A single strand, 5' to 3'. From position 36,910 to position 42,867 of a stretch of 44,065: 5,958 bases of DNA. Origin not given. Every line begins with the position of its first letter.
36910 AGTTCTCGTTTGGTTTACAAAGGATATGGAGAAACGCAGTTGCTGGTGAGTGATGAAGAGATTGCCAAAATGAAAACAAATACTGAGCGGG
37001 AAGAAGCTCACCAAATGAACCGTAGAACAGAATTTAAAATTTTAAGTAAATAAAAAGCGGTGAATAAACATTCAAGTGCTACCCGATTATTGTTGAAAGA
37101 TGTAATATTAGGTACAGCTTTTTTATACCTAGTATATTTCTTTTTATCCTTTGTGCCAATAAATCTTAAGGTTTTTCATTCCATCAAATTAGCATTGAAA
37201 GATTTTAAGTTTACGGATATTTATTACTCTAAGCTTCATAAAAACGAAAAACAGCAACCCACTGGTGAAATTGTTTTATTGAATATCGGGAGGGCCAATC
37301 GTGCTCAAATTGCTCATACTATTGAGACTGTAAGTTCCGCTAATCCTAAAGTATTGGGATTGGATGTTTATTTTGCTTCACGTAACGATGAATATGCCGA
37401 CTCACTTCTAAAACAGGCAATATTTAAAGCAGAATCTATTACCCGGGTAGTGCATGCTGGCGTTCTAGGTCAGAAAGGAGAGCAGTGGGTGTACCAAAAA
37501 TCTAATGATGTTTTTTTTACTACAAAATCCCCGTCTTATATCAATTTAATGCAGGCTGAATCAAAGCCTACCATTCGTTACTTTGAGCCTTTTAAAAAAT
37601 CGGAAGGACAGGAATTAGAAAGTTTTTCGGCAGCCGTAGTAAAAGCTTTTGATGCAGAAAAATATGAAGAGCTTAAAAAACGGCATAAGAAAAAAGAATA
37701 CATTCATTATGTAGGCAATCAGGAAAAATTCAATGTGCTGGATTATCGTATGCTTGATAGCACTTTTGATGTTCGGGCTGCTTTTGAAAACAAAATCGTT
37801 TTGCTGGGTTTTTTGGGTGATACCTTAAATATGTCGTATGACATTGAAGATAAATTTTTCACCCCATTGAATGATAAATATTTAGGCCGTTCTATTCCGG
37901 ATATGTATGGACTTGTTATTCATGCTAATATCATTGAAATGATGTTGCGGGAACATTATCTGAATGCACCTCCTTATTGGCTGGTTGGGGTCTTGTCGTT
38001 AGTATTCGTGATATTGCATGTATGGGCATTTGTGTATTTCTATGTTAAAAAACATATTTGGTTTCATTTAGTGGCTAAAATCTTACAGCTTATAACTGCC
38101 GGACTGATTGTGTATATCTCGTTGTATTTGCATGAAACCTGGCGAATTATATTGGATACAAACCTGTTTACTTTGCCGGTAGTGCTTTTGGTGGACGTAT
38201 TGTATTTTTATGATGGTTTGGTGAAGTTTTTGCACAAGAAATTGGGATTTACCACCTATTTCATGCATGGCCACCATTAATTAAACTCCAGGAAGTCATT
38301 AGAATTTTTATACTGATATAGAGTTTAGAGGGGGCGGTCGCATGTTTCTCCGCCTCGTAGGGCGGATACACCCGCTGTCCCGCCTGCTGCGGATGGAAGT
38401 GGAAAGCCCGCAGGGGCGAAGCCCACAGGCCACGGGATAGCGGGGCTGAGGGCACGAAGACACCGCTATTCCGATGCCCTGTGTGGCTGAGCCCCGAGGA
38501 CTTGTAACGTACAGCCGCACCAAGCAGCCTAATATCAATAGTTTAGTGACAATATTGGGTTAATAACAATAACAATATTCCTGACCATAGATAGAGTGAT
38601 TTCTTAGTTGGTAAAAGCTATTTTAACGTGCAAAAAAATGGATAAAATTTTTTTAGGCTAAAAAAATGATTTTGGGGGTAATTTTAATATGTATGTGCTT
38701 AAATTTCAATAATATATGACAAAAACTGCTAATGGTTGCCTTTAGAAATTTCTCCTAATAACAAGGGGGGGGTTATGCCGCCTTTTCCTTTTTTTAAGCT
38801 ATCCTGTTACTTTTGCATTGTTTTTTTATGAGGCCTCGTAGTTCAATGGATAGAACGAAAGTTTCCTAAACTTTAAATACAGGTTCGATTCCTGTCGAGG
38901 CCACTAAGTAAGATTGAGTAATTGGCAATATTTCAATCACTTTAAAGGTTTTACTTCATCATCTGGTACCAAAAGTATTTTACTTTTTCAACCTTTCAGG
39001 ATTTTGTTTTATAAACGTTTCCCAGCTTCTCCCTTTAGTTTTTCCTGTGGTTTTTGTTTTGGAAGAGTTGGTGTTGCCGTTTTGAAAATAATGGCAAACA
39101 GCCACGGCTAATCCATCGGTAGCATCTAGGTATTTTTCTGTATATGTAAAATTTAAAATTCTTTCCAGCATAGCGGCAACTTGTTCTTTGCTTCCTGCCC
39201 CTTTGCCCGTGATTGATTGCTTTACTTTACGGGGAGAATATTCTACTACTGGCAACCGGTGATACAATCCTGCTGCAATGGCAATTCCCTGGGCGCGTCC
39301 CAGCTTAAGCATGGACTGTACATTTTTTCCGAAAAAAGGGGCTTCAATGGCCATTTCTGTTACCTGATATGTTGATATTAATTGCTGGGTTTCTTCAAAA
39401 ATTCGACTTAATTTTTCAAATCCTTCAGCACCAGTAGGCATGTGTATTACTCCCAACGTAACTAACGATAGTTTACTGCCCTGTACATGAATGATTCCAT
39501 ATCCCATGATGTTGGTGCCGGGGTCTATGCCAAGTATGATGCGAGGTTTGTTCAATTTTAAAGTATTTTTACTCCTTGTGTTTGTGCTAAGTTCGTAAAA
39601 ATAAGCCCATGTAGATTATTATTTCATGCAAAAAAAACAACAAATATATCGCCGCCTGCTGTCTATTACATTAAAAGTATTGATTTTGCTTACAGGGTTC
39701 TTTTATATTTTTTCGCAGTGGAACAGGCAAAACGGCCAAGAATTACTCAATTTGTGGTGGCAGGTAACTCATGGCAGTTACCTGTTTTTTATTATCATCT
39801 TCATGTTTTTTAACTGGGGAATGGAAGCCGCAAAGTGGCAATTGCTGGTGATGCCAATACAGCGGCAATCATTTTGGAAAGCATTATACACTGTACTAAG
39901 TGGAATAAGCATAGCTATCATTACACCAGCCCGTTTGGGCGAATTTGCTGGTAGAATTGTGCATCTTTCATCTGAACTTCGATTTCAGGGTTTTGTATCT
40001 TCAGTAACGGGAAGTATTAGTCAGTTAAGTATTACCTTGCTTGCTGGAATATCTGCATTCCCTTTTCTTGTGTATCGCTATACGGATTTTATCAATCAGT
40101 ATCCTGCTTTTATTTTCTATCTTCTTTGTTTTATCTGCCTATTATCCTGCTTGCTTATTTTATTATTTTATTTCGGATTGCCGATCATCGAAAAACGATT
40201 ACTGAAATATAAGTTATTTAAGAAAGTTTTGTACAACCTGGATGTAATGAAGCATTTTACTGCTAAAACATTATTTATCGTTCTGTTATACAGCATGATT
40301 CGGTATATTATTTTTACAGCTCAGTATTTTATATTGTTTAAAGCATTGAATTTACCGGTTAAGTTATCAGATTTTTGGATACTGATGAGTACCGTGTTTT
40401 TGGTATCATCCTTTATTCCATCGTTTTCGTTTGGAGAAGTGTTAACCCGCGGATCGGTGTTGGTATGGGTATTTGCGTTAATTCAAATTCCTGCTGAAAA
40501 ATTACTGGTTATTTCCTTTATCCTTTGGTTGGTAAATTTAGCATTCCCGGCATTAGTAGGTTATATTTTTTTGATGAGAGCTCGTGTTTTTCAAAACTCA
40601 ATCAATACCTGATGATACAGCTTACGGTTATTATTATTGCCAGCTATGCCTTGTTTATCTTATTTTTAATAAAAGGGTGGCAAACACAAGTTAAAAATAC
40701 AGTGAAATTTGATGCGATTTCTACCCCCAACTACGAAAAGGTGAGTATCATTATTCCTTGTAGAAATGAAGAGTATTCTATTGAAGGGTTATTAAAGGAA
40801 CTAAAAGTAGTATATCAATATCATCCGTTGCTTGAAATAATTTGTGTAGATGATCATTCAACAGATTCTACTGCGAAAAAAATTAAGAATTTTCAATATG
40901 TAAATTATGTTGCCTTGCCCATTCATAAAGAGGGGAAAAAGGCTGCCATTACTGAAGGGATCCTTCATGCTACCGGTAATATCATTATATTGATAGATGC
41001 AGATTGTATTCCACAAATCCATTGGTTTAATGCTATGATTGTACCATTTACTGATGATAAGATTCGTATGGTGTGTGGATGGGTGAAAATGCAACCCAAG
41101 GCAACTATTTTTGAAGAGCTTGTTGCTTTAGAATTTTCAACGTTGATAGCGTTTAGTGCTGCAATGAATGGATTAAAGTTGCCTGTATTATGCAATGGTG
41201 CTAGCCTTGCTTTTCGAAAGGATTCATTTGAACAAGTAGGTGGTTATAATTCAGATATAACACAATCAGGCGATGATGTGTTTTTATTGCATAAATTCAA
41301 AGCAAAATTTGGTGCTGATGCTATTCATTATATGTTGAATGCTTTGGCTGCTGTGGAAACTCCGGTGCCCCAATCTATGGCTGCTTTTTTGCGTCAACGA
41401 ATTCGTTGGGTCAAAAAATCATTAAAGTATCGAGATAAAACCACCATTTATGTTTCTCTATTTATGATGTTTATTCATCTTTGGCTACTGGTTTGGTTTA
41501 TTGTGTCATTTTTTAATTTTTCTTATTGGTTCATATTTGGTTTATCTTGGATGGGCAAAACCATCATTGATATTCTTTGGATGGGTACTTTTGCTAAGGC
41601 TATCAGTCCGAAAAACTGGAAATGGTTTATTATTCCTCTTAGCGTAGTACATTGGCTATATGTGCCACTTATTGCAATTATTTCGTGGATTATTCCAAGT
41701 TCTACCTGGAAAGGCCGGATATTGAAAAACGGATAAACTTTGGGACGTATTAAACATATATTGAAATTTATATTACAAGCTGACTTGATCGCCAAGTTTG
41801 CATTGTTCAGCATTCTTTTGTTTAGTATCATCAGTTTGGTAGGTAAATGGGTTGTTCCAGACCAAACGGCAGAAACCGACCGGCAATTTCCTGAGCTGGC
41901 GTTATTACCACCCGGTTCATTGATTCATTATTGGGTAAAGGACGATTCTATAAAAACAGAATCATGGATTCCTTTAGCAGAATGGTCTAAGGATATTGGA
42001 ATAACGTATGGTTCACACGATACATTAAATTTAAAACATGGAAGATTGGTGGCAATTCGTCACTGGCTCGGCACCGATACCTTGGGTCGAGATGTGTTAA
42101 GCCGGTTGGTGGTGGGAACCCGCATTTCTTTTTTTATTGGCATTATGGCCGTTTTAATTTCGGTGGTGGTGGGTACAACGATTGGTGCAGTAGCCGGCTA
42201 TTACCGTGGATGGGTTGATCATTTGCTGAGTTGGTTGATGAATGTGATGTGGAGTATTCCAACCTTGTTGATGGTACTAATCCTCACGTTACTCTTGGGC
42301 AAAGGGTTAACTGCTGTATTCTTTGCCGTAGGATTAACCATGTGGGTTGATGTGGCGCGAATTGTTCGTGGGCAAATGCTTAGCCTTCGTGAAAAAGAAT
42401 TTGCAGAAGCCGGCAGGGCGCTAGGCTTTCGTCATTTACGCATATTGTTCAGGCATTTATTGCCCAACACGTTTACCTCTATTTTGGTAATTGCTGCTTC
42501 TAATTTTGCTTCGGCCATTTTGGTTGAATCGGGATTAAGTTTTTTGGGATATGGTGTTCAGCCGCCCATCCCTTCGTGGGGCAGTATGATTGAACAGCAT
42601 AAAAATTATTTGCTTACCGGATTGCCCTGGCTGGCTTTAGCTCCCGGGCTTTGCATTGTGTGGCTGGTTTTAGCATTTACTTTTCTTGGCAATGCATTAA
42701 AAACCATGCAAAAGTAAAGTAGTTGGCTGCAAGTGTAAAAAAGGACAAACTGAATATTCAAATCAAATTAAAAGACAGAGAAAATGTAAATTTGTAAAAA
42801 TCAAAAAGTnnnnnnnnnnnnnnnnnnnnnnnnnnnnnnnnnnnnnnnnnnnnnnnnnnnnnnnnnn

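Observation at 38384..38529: Compensatory base changes across the hairpin arms of the repeat (structure, not only sequence, is conserved)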

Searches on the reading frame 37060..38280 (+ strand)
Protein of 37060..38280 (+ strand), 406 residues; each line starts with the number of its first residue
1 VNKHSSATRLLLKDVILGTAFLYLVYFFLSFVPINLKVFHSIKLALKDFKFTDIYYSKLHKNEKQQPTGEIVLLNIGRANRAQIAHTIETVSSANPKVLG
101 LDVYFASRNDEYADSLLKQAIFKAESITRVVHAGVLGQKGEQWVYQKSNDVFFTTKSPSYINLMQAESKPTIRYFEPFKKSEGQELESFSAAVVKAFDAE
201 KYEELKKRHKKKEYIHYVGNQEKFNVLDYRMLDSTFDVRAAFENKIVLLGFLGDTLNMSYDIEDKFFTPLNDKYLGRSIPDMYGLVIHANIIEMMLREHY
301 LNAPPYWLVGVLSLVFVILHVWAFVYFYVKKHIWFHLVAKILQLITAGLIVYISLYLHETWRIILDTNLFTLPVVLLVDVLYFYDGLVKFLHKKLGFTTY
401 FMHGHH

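Call 24: find_encoding_contigs(protein=window:37060-38280:+, flank=10000, max_places=10)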
Protein window:37060-38280:+ (406 aa): 1 contig read that carries it; 1 place shown.
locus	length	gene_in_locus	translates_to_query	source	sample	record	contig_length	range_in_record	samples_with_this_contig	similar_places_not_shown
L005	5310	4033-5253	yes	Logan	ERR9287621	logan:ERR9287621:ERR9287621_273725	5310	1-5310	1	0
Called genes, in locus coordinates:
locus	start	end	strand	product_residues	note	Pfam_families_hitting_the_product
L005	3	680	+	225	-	?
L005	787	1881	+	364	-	-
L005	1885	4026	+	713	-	PF07719:TPR_2 (faint), PF21033:RMD1-3 (weak), PF13431:TPR_17 (faint), PF14559:TPR_19 (faint), PF07676:PD40 (weak), PF00691:OmpA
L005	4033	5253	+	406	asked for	PF05226:CHASE2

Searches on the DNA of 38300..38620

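Call 10: search_rna_families(source=window, start=38300, end=38620, threshold=evalue, max_evalue=1, show_alignments=1)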
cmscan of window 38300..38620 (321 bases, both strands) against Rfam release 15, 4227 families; matches with E-value up to 1: 1.
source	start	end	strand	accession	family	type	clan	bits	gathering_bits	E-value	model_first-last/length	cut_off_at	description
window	38377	38525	+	RF01705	Flavo-1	Gene; sRNA;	-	26.1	42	0.0015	1-76/76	no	Flavo-1 RNA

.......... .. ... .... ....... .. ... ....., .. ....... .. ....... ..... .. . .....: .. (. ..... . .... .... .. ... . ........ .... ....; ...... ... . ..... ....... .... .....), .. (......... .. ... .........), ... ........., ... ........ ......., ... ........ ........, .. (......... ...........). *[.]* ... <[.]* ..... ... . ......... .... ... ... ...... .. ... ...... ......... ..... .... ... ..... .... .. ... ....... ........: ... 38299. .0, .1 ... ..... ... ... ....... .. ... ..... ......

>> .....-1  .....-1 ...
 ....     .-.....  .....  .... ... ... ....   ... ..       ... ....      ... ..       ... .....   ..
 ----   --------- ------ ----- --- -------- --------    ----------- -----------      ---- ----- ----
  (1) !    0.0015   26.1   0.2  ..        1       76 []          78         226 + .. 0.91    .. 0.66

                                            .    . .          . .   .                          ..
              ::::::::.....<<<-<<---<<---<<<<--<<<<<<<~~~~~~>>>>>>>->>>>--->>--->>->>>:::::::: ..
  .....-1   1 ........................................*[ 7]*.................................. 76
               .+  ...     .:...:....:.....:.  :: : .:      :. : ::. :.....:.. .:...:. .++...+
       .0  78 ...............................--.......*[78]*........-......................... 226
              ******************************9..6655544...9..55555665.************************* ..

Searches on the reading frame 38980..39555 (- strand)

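Call 50: search_protein_families(library=pfam, proteins=[window:38980-39555:-])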
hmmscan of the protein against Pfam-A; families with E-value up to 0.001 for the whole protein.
window:38980-39555:- (191 aa): 1 family
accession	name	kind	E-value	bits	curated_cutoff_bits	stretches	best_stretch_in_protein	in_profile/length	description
PF02075.23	RuvC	-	1.7e-44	151.7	22.2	1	7-155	1-148/148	Crossover junction endodeoxyribonuclease RuvC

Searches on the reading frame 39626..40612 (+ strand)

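Call 50: search_protein_families(library=pfam, proteins=[window:39626-40612:+])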
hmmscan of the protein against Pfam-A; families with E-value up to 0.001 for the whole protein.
window:39626-40612:+ (328 aa): 1 family
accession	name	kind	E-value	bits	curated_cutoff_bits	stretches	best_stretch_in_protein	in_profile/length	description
PF03706.18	LPG_synthase_TM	-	3.6e-12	46.8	33.4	1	16-312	3-302/302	Lysylphosphatidylglycerol synthase TM region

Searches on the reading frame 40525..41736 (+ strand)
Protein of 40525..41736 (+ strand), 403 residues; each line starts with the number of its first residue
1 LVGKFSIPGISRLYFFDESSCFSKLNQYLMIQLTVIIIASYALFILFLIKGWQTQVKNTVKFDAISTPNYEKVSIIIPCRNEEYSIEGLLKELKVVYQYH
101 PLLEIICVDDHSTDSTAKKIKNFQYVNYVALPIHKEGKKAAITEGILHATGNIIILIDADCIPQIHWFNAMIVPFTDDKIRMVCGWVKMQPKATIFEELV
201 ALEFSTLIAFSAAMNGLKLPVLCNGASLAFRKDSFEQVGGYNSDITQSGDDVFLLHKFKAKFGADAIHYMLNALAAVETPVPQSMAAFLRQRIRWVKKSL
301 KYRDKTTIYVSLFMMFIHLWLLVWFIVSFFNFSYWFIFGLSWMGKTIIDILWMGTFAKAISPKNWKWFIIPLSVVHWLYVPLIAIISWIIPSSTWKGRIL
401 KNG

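Call 50: search_protein_families(library=pfam, proteins=[window:40525-41736:+])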
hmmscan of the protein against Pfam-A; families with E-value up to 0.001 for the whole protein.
window:40525-41736:+ (403 aa): 5 families
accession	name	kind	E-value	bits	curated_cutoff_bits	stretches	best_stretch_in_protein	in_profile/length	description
PF00535.33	Glycos_transf_2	-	2e-24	86.9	23.3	1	74-237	1-166/168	Glycosyl transferase family 2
PF13641.12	Glyco_tranf_2_3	-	1.2e-15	58.6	27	1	73-296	3-228/230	Glycosyltransferase like family 2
PF13632.12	Glyco_trans_2_3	-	3.4e-13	50.3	27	1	153-379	1-197/198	Glycosyl transferase family group 2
PF10111.15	Glyco_tranf_2_2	-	1.1e-10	41.9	27.3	1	74-248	1-188/276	Glycosyltransferase like family 2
PF13506.12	Glyco_transf_21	-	1.6e-10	41.1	21.7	1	137-296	17-173/174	Glycosyl transferase family 21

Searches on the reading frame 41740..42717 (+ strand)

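Call 50: search_protein_families(library=pfam, proteins=[window:41740-42717:+])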
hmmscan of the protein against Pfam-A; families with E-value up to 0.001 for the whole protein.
window:41740-42717:+ (325 aa): 1 family
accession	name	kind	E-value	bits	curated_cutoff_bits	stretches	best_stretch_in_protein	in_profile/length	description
PF00528.27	BPD_transp_1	-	1.7e-27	96.7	26.4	1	145-320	1-178/184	Binding-protein-dependent transport system inner membrane component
